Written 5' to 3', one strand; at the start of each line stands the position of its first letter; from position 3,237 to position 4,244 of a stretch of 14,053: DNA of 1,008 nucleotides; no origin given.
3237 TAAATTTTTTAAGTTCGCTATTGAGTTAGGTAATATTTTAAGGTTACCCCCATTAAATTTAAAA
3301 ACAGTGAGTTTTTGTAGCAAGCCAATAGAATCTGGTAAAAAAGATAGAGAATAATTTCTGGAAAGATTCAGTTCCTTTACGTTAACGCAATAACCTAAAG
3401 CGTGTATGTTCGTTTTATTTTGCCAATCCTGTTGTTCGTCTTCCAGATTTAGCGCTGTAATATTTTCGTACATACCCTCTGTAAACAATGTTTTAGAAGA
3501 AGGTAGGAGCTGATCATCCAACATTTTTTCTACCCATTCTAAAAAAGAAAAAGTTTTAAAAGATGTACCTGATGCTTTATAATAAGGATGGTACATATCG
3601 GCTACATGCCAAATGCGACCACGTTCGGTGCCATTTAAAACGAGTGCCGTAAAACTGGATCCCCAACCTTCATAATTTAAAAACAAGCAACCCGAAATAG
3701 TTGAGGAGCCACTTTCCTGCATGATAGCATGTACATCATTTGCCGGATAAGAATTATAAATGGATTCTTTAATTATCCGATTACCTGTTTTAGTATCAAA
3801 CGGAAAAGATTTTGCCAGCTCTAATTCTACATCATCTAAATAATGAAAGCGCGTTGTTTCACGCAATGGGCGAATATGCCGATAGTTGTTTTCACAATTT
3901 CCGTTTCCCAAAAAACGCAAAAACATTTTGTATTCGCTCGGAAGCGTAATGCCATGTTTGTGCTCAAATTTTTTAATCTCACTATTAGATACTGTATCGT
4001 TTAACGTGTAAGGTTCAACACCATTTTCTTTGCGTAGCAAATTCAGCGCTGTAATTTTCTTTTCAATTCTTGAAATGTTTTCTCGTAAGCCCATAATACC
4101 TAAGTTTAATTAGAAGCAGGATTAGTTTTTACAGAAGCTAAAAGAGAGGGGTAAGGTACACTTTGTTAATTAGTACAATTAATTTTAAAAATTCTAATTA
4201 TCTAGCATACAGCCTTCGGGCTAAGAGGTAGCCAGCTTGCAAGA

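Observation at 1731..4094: Signal-peptide-less SUKH (SMI1/KNR4) domain fused to ~23 leucine-rich repeats: an orphan 'immunity domain + repeat sensor' protein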

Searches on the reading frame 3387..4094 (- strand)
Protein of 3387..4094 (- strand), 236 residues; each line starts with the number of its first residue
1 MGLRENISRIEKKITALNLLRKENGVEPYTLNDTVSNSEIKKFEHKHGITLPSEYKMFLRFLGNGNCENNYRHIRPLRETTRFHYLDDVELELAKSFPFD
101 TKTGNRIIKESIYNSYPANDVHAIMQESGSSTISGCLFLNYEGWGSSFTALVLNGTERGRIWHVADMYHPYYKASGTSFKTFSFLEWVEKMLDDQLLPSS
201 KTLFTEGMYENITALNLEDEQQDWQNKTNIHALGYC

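Call 8: find_homologous_proteins(query=window:3387-4094:-)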
Query seq(236 aa): 199 candidates shared short words with the query, none scored E <= 0.001.

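Call 18: search_protein_representatives(protein=window:3387-4094:-)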
Query: 236 residues. Proteins with E-value up to 0.001 (for the whole library): 427; up to 1e-10: 14; up to 1e-30: 8. The best 150 are listed.
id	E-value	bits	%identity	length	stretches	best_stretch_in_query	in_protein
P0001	3.6e-156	534.1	99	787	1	1-236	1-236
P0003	4.7e-57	209.7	45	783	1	6-231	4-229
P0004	3.7e-55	203.5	44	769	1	7-232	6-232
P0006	3.0e-53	197.2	43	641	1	3-231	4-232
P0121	2.1e-52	194.5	44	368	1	7-231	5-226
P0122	2.5e-47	177.9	45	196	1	4-190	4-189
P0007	1.6e-41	158.8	41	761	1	13-233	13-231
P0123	2.0e-35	138.9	45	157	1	4-155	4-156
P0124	1.3e-29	119.9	37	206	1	5-199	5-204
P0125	3.6e-13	66.1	30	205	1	29-194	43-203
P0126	1.2e-11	61.1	36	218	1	5-211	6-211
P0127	4.0e-11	59.4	32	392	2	29-207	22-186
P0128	5.2e-11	59.0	31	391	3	20-204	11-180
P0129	8.5e-11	58.3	31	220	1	8-199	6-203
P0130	4.0e-10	56.1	27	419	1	7-193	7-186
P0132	4.9e-10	55.8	28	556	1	28-220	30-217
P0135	1.3e-09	54.4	30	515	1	24-202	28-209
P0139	4.7e-09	52.6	26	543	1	27-219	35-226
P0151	2.1e-08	50.5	34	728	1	28-197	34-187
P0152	2.8e-08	50.1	30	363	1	28-202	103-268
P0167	1.1e-07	48.1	31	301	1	28-200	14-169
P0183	4.4e-07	46.1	30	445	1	5-205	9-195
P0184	4.5e-07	46.1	34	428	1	28-194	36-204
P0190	5.6e-07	45.8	28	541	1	27-195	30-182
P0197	9.2e-07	45.1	32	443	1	26-195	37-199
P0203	1.1e-06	44.9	34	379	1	20-196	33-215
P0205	1.1e-06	44.8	38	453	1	25-196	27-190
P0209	1.4e-06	44.6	36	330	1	28-181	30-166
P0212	1.5e-06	44.4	34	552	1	27-193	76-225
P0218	1.9e-06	44.1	34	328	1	27-201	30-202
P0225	2.5e-06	43.7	27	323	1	6-193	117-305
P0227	2.9e-06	43.5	30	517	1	5-199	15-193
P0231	3.0e-06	43.4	25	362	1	5-196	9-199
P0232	3.2e-06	43.3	27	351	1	28-222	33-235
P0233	3.2e-06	43.3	31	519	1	9-196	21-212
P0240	4.5e-06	42.9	29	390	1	29-200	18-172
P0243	4.9e-06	42.7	29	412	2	19-165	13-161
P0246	5.3e-06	42.6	28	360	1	27-204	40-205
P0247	5.5e-06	42.6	33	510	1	28-196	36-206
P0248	5.6e-06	42.6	31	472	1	34-203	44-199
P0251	6.0e-06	42.5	34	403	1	28-194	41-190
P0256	7.4e-06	42.1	32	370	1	2-199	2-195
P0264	8.6e-06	41.9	31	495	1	7-196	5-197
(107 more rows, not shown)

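Call 34: find_homologous_proteins(query=A2, max_evalue=0.00001)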
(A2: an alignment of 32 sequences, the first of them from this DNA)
Query A2 (32 sequences) (212 aa, profile of the alignment): 11 proteins with E <= 0.00001 among 2112 candidates.
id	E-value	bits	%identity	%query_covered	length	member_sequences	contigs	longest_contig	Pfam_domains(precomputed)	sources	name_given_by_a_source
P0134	7.3e-58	213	26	92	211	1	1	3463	PF09346.16,PF14568.12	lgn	-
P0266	4.7e-51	191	21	92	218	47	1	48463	PF09346.16,PF14568.12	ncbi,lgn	ncbi:MAG: SMI1/KNR4 family protein [Hassallia sp.]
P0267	7.0e-51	191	33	25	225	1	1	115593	PF09346.16,PF14568.12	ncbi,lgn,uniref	ncbi:SMI1/KNR4 family protein [Nostoc sp.]|uniref:SMI1/KNR4 family protein n=1 Tax=Nostoc sp. TaxID=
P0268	5.1e-50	188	36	25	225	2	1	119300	PF09346.16,PF14568.12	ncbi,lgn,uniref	ncbi:MAG: SMI1/KNR4 family protein [Nostoc sp.]|uniref:SMI1/KNR4 family protein n=1 Tax=Nostoc sp. T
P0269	3.0e-47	179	28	92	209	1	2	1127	-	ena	-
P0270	1.3e-44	170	25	84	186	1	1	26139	PF09346.16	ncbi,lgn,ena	-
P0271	6.0e-35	139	27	90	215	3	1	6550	-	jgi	jgi:hypothetical protein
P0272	6.0e-32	129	32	22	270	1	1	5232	-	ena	-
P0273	2.7e-31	127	22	86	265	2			PF09346.16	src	-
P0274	1.1e-22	99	25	76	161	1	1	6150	PF09346.16,PF14568.12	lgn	-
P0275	5.0e-18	83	25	90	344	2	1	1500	PF09346.16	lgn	-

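Call 36: search_solved_structures(query=A2, max_evalue=1, show_alignments=1)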
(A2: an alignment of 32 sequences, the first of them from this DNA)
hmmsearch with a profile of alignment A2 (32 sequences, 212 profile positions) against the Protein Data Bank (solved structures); distinct sequences matched with E-value up to 1: 3.
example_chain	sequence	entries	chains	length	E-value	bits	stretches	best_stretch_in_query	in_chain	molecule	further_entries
3d5p_A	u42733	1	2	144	0.00013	24.7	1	38-99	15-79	putative glucan synthesis regulator of Smi1/Knr4 family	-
2prv_A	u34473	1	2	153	0.0021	20.8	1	27-69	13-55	Uncharacterized protein yobK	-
9e5c_1i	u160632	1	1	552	0.12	15.1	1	4-88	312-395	Dynein regulatory complex subunit 3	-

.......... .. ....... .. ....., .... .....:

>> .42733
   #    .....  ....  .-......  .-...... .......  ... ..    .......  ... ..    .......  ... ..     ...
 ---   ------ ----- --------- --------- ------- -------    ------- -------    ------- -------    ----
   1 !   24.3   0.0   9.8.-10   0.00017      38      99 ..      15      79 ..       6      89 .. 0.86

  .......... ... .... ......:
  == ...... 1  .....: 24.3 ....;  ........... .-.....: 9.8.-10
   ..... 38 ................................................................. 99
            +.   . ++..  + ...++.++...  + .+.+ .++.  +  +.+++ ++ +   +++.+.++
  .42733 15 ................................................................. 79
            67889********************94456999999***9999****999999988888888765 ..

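Call 37: find_related_loci(query=window:3387-4094:-, collection=genome_contigs, flank=8000)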
Query seq(236 aa) (236 aa) in genome_contigs; peptide patterns used: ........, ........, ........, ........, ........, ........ (x = any residue, [..] = any of these).
46 stretches matched a pattern, but none encodes a relative of the query by tblastn (E <= 1e-3).

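Call 42: find_related_loci(query=A4, collection=genome_contigs, flank=8000)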
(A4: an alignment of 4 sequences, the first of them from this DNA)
Query A4 (212 aa) in genome_contigs; peptide patterns used: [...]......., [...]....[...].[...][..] (x = any residue, [..] = any of these).
44 stretches matched a pattern, but none encodes a relative of the query by tblastn (E <= 1e-3).

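Call 43: find_related_loci(query=A4, collection=metagenome_contigs, flank=8000)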
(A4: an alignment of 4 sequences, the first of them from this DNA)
Query A4 (212 aa) in metagenome_contigs; peptide patterns used: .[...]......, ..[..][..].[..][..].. (x = any residue, [..] = any of these).
297 stretches matched a pattern; 39 encode a relative of the query (tblastn E <= 1e-3); 39 distinct loci.
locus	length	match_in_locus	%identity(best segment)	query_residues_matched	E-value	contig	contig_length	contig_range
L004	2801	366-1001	99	1-212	7e-153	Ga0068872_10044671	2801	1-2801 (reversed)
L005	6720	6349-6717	48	3-125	3e-30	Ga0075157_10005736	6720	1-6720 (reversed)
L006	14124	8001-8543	26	2-196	1e-12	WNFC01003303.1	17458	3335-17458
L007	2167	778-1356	28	29-209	2e-12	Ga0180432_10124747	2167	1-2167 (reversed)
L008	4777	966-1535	27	6-200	5e-12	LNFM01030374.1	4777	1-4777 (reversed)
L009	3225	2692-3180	29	29-194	9e-12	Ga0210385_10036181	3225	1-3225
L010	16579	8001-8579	29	3-196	2e-11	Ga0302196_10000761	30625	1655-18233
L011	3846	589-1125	27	7-196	1e-11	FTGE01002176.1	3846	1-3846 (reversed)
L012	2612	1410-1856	30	4-163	1e-11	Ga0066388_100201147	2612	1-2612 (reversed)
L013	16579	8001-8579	29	3-196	2e-11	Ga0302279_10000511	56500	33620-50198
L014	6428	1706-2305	28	1-194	4e-11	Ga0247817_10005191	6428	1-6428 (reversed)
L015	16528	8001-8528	28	9-196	3e-10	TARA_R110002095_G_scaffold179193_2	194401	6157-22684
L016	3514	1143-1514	27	29-162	4e-10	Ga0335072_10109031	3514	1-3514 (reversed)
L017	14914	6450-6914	27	29-196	1e-9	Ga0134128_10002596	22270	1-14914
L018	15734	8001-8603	27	5-200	9e-9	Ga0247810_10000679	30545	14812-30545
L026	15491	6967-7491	28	3-196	3e-11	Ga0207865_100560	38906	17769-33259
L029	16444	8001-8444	23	29-196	4e-7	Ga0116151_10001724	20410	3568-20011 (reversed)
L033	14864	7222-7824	23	6-192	7e-7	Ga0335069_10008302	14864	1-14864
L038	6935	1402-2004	24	3-196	4e-6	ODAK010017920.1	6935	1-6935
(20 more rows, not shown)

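Call 44: predict_structure(alignment_id=A2)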
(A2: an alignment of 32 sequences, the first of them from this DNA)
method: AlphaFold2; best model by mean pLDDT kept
length: 212 residues; sequences in the alignment: 32
mean_pLDDT: 94.8   pTM: 0.90
mean pLDDT of the five models: 94.8, 94.6, 94.5, 94.4, 94.3
residues with pLDDT >= 90: 186; 70-90: 25; 50-70: 1; < 50: 0
segments of 3 or more residues with pLDDT < 50: none
pLDDT, mean of each block of 10 residues (from residue 1): 94 98 96 98 98 99 95 95 92 97 96 90 93 95 86 98 95 93 98 94 93 83
secondary structure, 60 per line:
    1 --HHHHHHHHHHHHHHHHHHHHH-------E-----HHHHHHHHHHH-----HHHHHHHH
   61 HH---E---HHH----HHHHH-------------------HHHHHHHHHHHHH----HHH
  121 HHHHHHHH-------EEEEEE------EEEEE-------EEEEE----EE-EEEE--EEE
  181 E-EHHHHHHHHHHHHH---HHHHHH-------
elements in order: H3-23 H37-47 H53-62 H77-81 H101-113 H118-128 E136-141 E148-152 E160-164 E172-175 E178-181 H184-196 H200-205

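Call 48: fold_search(model_id=the predicted structure, library=pdb)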
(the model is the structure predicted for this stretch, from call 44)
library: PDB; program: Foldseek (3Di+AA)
matches with E <= 10: 29; with E <= 0.001: 0
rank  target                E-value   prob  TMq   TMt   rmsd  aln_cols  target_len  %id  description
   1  3d5p_A                5.0e-03  1.00  0.39  0.59   7.9       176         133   16  CRYSTAL STRUCTURE OF A PUTATIVE GLUCAN SYNTHESIS REGULATOR OF SMI1/KNR4 FAMILY (BF1740) FROM BACTEROIDES FRAGILIS NCTC (released 2008-07-15)
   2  2prv_B                8.6e-03  1.00  0.41  0.55   8.6       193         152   13  Crystal structure of an uncharacterized protein (yobk, bsu18990) from bacillus subtilis at 1.30 A resolution (released 2007-05-22)
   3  2prv_A                9.7e-03  0.98  0.38  0.50  11.1       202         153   13  Crystal structure of an uncharacterized protein (yobk, bsu18990) from bacillus subtilis at 1.30 A resolution (released 2007-05-22)
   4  2icg                  3.4e-02  0.98  0.44  0.57   7.9       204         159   11  Crystal structure of a protein of unknown function (NP_472245.1) from Listeria innocua at 1.65 A resolution (released 2006-09-26)
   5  6qbn_A                3.9e-02  0.96  0.42  0.42   8.0       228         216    9  structure of the core domaine of Knr4, an intrinsically disordered protein from Saccharomyces cerevisiae - mutant S200 (released 2020-01-29)
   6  6qbp_B                4.1e-02  0.97  0.44  0.43   8.8       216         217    9  structure of the core domaine of Knr4, an intrinsically disordered protein from Saccharomyces cerevisiae - mutant S203 (released 2020-01-29)
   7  6qbm_A                5.6e-02  0.95  0.45  0.44   9.6       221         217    9  structure of the core domaine of Knr4, an intrinsically disordered protein from Saccharomyces cerevisiae - mutant S200 (released 2020-01-29)
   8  8aj2_A                6.7e-02  0.91  0.43  0.42   7.5       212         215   10  structure of the ordered core of Knr4 (loop 189-217 deleted) (released 2023-04-26)
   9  6qbm_B                7.1e-02  0.93  0.44  0.43   8.6       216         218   10  structure of the core domaine of Knr4, an intrinsically disordered protein from Saccharomyces cerevisiae - mutant S200 (released 2020-01-29)
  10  6qbr_A                7.1e-02  0.90  0.43  0.41   8.4       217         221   11  structure of the core domaine of Knr4, an intrinsically disordered protein from Saccharomyces cerevisiae - mutant S200 (released 2020-01-29)
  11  6qbp_A                7.5e-02  0.90  0.42  0.42   8.8       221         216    9  structure of the core domaine of Knr4, an intrinsically disordered protein from Saccharomyces cerevisiae - mutant S203 (released 2020-01-29)
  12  6qbo_A                8.5e-02  0.90  0.43  0.42   9.9       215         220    9  structure of the core domaine of Knr4, an intrinsically disordered protein from Saccharomyces cerevisiae - mutant S203 (released 2020-01-29)
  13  5j1b_A                9.0e-02  0.91  0.45  0.44   9.3       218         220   10  structure of the core domaine of Knr4, an intrinsically disordered protein from Saccharomyces cerevisiae - WT. (released 2017-04-05)
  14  6qbq_A                9.0e-02  0.90  0.44  0.42   8.6       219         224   10  structure of the core domaine of Knr4, an intrinsically disordered protein from Saccharomyces cerevisiae - mutant S200 (released 2020-01-29)
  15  6qbn_B                1.0e-01  0.84  0.41  0.41   9.5       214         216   11  structure of the core domaine of Knr4, an intrinsically disordered protein from Saccharomyces cerevisiae - mutant S200 (released 2020-01-29)
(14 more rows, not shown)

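Call 57: list_cluster_members(proteins=[P0130, P0132, P0135, P0139, P0190, P0212, P0227, P0247, P0248, P0124])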
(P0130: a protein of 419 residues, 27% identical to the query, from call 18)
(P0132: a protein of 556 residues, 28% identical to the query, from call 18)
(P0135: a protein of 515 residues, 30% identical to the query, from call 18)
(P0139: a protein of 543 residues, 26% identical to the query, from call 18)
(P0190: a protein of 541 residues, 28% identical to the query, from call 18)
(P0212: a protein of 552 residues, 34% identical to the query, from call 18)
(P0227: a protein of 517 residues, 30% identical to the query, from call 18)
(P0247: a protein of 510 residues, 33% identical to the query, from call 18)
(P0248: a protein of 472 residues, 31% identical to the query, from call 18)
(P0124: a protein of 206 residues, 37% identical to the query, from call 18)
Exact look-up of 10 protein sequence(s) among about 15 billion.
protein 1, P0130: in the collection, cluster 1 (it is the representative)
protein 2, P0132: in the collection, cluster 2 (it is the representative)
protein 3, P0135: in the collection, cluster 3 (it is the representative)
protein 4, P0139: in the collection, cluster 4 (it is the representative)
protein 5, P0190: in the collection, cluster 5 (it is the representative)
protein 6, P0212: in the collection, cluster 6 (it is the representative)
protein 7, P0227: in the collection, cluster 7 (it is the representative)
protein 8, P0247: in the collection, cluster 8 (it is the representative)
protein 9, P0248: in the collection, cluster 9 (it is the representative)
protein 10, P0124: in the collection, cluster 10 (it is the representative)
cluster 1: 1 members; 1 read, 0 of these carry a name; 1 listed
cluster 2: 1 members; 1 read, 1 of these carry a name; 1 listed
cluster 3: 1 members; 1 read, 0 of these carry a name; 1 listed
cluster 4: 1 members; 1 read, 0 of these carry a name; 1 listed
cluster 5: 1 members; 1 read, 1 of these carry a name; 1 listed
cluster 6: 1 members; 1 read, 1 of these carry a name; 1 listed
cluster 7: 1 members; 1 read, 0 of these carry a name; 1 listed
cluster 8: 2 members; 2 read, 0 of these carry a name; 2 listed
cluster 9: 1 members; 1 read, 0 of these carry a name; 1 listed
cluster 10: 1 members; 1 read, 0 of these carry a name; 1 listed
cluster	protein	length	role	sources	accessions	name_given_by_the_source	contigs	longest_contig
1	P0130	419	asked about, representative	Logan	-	-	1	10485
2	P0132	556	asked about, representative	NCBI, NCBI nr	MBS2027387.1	MAG: SMI1/KNR4 family protein [Deltaproteobacteria bacterium] | SMI1/KNR4 family protein [Deltaproteobacteria bacterium]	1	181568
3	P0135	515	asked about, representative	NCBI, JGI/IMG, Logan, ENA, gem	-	-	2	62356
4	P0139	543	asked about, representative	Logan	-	-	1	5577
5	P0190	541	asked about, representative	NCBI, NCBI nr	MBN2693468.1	leucine-rich repeat domain-containing protein [bacterium]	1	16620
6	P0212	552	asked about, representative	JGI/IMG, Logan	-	Leucine-rich repeat (LRR) protein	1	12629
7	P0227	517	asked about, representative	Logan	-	-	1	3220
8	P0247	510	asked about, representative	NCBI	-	-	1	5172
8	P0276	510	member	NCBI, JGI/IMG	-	-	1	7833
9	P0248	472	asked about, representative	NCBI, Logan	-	-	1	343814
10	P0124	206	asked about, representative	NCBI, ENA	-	-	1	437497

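Call 58: find_encoding_contigs(protein=P0132, flank=7000, max_places=2)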
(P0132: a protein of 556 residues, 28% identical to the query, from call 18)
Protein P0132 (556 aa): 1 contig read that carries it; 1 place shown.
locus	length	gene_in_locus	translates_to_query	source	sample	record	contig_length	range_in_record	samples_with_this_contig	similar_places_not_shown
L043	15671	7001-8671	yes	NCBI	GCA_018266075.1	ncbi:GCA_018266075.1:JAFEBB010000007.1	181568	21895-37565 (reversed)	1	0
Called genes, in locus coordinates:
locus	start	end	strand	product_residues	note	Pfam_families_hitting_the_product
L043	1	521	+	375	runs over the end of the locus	-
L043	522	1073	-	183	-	-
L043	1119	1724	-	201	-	PF10502:Peptidase_S26, PF00717:Peptidase_S24 (weak)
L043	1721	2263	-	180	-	PF10502:Peptidase_S26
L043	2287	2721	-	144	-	-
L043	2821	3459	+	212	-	-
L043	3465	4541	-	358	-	PF00248:Aldo_ket_red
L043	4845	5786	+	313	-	PF09924:LPG_synthase_C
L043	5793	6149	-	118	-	-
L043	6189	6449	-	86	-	-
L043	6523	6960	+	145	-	-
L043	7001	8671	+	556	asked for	PF09346:SMI1_KNR4, PF25019:LRR_R13L1-DRL21 (faint), PF12799:LRR_4 (faint), PF23286:LRR_13 (faint), PF23598:LRR_14, PF00560:LRR_1 (faint), PF13855:LRR_8 (weak), PF23598:LRR_14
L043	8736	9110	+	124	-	-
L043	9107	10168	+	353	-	PF00478:IMPDH (faint), PF03060:NMO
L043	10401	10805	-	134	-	-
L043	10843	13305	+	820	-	PF01839:FG-GAP (faint), PF00036:EF-hand_1 (faint), PF13517:FG-GAP_3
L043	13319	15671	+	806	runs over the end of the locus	PF00404:Dockerin_1 (faint), PF12256:TcdB_toxin_midN (faint), PF13517:FG-GAP_3, PF01839:FG-GAP (weak), PF13517:FG-GAP_3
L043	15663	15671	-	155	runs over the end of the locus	-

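Call 59: find_encoding_contigs(protein=P0135, flank=7000, max_places=2)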
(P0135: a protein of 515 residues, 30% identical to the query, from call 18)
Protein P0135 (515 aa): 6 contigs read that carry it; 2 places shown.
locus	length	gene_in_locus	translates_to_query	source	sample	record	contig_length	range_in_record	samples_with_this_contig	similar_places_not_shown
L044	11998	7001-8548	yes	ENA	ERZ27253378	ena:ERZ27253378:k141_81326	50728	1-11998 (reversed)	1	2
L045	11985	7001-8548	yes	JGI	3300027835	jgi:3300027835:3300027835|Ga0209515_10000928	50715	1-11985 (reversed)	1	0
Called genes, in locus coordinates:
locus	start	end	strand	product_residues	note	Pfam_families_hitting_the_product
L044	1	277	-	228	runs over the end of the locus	-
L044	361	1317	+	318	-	-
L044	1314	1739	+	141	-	PF01641:SelR, PF24046:At4g08330 (faint)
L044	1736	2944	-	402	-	PF00270:DEAD, PF04851:ResIII, PF00271:Helicase_C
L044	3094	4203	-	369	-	PF01916:DS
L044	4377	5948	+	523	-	PF06739:SBBP (faint)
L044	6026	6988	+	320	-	PF00795:CN_hydrolase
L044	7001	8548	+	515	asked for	PF00560:LRR_1 (faint), PF12799:LRR_4 (faint), PF13855:LRR_8 (faint), PF25013:LRR_Zer-1 (faint), PF25019:LRR_R13L1-DRL21 (faint), PF09346:SMI1_KNR4, PF23598:LRR_14, PF23598:LRR_14, +1 more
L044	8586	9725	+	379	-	PF04371:PAD_porph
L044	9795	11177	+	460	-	PF02784:Orn_Arg_deC_N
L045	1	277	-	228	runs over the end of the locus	-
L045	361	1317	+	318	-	-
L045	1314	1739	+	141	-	PF01641:SelR, PF24046:At4g08330 (faint)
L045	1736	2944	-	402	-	PF00270:DEAD, PF04851:ResIII, PF00271:Helicase_C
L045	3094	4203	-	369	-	PF01916:DS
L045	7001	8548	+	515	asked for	PF00560:LRR_1 (faint), PF12799:LRR_4 (faint), PF13855:LRR_8 (faint), PF25013:LRR_Zer-1 (faint), PF25019:LRR_R13L1-DRL21 (faint), PF09346:SMI1_KNR4, PF23598:LRR_14, PF23598:LRR_14, +1 more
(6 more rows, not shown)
